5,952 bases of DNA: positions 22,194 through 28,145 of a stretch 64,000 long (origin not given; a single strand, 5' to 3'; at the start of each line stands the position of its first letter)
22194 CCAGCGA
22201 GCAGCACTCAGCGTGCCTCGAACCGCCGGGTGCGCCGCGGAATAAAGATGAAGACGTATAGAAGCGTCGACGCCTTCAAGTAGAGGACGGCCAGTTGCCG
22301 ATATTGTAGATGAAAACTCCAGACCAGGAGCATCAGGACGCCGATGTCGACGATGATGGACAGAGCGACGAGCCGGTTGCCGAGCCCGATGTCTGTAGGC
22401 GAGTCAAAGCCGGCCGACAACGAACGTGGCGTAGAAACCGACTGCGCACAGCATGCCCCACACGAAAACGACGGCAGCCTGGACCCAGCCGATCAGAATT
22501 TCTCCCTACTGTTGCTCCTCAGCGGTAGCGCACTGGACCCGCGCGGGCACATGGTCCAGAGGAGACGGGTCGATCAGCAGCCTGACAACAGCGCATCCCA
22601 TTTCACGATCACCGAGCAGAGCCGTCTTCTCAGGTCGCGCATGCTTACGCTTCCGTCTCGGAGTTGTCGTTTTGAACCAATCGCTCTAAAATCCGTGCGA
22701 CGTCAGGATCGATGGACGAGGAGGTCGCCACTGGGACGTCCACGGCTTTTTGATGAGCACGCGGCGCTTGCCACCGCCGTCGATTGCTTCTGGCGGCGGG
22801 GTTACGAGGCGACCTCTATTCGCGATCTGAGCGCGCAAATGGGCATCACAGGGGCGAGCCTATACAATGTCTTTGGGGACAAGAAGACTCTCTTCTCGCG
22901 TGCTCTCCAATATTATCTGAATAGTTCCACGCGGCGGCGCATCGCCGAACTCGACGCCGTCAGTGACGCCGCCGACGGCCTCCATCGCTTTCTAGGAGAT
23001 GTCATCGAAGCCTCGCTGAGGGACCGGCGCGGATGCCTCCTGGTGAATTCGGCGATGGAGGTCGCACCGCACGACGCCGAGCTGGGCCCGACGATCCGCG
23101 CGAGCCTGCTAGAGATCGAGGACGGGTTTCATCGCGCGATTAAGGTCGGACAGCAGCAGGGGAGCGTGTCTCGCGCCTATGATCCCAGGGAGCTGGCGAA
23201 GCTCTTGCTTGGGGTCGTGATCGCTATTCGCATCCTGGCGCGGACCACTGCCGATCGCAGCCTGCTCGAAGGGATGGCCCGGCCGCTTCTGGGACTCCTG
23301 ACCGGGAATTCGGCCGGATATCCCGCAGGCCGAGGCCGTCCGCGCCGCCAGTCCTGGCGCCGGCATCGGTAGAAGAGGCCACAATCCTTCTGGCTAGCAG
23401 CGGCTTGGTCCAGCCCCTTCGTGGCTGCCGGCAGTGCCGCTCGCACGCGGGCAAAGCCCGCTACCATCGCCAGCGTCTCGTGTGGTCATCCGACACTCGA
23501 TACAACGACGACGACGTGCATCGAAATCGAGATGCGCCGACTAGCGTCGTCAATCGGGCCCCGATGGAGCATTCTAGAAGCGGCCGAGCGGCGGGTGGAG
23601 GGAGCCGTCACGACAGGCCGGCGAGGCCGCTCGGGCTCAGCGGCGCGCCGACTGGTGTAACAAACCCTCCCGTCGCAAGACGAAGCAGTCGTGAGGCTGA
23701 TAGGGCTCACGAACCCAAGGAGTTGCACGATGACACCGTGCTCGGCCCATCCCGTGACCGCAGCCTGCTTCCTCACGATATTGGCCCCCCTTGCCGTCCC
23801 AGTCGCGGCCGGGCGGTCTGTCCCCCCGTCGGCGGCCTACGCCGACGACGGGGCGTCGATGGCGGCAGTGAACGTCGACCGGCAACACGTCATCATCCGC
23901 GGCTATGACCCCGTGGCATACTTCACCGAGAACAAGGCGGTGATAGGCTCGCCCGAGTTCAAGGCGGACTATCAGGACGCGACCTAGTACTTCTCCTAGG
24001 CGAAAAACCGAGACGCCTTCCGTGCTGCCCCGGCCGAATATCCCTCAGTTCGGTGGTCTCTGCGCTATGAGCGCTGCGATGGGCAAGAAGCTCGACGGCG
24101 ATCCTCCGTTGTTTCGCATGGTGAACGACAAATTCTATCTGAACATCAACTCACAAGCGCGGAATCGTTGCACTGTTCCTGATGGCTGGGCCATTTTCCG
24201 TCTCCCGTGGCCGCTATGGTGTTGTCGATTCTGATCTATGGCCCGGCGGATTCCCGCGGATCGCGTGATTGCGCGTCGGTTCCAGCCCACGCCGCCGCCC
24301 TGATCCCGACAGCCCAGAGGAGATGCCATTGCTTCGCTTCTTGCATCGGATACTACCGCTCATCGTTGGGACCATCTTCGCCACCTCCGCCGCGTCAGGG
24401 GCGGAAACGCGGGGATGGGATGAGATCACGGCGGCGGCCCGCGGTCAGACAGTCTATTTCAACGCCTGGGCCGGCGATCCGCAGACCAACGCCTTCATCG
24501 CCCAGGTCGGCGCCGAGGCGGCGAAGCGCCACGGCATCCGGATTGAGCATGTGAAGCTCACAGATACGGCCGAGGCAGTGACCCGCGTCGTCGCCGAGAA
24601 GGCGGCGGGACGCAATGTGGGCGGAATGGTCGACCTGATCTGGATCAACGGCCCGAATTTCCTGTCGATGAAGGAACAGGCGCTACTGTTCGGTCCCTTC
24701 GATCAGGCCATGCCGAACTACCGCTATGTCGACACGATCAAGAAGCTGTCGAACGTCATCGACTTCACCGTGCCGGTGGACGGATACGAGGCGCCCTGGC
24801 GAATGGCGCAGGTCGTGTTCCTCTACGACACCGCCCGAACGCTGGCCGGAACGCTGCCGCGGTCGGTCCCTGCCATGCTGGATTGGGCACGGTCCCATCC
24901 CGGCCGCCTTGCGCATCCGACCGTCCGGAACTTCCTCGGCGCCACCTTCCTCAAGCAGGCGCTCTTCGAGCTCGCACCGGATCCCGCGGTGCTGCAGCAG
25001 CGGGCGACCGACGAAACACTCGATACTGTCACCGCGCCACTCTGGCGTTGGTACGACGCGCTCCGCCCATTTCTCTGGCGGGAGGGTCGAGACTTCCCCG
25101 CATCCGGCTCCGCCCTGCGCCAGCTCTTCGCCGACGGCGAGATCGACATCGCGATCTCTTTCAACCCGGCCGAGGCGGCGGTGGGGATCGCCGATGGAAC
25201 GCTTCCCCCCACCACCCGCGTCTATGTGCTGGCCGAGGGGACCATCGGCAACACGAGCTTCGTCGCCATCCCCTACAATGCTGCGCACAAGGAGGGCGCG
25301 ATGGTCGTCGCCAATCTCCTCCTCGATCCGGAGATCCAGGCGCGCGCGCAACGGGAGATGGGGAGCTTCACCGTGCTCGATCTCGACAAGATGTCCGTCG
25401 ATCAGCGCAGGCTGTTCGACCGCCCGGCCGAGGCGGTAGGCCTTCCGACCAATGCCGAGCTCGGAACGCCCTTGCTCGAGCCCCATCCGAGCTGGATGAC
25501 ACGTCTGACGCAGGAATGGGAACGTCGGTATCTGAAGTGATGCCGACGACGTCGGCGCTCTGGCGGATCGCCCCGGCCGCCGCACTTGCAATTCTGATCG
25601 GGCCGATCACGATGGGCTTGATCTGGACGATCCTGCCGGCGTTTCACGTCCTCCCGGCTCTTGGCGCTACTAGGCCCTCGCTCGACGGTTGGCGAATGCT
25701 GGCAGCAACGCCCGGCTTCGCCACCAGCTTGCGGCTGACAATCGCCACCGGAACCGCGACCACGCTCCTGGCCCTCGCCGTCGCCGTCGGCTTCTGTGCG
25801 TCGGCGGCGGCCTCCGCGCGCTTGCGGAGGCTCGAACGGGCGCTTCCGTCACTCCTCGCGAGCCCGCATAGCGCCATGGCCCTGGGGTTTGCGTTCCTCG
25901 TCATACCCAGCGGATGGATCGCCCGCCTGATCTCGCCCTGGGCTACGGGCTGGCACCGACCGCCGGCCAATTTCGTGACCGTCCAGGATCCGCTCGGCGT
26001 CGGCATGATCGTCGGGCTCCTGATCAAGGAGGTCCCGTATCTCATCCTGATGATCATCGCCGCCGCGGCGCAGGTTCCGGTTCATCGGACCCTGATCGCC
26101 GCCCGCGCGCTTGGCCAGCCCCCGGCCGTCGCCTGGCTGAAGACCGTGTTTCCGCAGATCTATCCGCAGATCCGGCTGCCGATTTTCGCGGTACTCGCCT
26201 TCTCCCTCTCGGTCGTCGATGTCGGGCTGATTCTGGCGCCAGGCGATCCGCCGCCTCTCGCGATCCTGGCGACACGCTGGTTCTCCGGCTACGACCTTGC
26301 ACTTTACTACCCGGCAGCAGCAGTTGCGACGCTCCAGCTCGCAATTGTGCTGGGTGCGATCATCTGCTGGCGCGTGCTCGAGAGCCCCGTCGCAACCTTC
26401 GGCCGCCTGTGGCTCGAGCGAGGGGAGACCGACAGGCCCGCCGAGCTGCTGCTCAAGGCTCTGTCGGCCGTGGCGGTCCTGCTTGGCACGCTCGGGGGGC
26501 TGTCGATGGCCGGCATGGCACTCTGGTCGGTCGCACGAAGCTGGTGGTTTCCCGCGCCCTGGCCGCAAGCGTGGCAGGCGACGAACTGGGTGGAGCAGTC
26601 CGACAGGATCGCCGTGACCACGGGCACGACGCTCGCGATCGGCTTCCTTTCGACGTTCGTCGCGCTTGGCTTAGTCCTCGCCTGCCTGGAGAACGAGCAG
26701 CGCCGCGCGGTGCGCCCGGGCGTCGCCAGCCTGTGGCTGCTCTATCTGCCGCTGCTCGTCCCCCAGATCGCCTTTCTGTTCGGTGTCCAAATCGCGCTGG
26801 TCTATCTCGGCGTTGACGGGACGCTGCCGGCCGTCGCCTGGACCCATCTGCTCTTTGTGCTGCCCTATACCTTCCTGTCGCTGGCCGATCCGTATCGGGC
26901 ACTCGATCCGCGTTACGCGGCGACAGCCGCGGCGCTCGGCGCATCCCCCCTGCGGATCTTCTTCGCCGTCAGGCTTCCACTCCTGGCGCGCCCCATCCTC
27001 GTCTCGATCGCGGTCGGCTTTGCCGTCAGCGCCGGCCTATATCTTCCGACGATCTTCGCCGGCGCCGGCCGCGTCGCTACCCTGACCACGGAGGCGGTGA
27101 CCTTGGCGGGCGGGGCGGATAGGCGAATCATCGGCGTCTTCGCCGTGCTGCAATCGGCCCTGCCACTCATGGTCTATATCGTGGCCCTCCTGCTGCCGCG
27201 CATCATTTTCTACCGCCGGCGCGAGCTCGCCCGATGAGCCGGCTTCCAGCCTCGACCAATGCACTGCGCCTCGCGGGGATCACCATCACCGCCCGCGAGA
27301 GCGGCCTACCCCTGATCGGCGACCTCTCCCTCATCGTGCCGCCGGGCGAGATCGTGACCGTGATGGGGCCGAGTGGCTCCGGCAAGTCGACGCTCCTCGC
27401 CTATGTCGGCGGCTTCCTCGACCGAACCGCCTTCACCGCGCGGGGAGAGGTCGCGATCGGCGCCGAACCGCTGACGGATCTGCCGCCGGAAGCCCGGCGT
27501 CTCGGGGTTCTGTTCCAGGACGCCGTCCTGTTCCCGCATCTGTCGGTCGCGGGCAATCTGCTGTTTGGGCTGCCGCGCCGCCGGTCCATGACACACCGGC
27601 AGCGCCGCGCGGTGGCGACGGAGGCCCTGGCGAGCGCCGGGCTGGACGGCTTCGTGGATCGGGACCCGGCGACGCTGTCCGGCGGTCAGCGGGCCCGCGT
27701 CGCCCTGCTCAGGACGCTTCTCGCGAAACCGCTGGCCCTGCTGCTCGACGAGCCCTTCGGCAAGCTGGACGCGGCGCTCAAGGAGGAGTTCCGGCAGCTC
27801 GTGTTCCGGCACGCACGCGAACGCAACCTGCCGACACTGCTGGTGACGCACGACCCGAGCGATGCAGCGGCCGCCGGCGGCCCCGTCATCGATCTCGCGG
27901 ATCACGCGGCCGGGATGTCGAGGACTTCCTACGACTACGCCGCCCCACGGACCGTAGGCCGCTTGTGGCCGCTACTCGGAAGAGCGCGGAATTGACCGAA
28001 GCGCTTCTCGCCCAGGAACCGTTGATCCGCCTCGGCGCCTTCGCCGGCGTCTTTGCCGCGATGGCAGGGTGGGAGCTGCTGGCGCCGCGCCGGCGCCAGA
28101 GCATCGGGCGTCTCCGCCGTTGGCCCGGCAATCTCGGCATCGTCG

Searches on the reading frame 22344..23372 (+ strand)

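Call 72: search_protein_families(library=pfam, proteins=[window:22344-23372:+], max_evalue=0.00001)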
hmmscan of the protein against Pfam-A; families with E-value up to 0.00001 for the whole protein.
window:22344-23372:+ (342 aa): 2 families
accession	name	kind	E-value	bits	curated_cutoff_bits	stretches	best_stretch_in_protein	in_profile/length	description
PF00440.29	TetR_N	-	1.5e-10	41.1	24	1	142-186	2-46/47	Bacterial regulatory proteins, tetR family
PF16925.10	TetR_C_13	-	1.4e-07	32.3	27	1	228-311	22-105/109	Tetracyclin repressor-like, C-terminal domain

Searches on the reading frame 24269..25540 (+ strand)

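Call 16: search_protein_families(library=pfam, proteins=[window:24269-25540:+], max_evalue=0.001)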
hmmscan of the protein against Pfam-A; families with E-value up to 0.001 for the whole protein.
window:24269-25540:+ (423 aa): 2 families
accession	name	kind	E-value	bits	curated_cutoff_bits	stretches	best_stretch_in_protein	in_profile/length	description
PF13416.11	SBP_bac_8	-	8e-18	65.6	27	1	82-369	4-261/279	Bacterial extracellular solute-binding protein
PF01547.30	SBP_bac_1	-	1.7e-09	38.5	26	1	73-358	5-307/307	Bacterial extracellular solute-binding protein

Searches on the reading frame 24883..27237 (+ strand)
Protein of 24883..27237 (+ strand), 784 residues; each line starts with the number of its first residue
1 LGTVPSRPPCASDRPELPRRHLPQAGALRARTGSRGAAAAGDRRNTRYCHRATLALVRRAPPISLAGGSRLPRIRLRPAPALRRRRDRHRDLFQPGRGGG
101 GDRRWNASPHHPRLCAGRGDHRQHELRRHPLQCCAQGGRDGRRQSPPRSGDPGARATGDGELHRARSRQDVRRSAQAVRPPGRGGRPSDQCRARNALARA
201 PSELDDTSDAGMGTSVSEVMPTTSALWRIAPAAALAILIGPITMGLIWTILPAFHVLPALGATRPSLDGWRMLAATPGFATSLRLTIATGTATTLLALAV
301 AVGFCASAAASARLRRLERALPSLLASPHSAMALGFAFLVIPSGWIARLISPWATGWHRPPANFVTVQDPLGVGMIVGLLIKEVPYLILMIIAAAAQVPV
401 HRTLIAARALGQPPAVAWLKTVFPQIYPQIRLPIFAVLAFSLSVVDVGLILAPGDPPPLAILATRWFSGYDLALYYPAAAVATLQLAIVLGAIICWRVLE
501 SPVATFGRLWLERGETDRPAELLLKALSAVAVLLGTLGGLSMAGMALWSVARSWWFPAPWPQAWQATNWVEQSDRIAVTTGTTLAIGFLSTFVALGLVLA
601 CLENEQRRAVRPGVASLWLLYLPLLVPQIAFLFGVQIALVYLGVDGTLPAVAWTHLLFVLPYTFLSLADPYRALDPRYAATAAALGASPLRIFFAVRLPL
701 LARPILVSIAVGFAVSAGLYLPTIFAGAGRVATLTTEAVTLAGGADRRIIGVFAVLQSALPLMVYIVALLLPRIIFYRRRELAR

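Call 16: search_protein_families(library=pfam, proteins=[window:24883-27237:+], max_evalue=0.001)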
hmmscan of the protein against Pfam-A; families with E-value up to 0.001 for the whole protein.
window:24883-27237:+ (784 aa): 1 family
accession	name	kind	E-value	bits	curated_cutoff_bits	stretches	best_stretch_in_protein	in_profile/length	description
PF00528.27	BPD_transp_1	-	0.00015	22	26.4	1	595-757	4-155/184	Binding-protein-dependent transport system inner membrane component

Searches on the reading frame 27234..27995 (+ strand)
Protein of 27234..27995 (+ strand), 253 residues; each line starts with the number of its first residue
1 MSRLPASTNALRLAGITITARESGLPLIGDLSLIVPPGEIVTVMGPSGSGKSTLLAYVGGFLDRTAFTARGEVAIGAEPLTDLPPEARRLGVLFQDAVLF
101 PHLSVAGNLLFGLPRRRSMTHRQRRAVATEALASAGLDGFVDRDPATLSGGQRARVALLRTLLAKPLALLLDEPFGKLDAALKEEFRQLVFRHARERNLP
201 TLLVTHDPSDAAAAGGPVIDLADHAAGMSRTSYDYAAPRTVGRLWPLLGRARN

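Call 16: search_protein_families(library=pfam, proteins=[window:27234-27995:+], max_evalue=0.001)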
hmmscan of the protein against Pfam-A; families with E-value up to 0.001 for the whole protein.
window:27234-27995:+ (253 aa): 3 families
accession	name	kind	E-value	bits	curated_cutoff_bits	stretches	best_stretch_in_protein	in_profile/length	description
PF00005.33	ABC_tran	-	3.3e-27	96.2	25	1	30-175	3-136/137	ABC transporter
PF13304.12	AAA_21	-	7.6e-05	23.4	27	0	156-208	249-300/304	AAA domain, putative AbiEii toxin, Type IV TA system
PF13191.12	AAA_16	-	0.00046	21.2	32.6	0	39-190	25-156/167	AAA ATPase domain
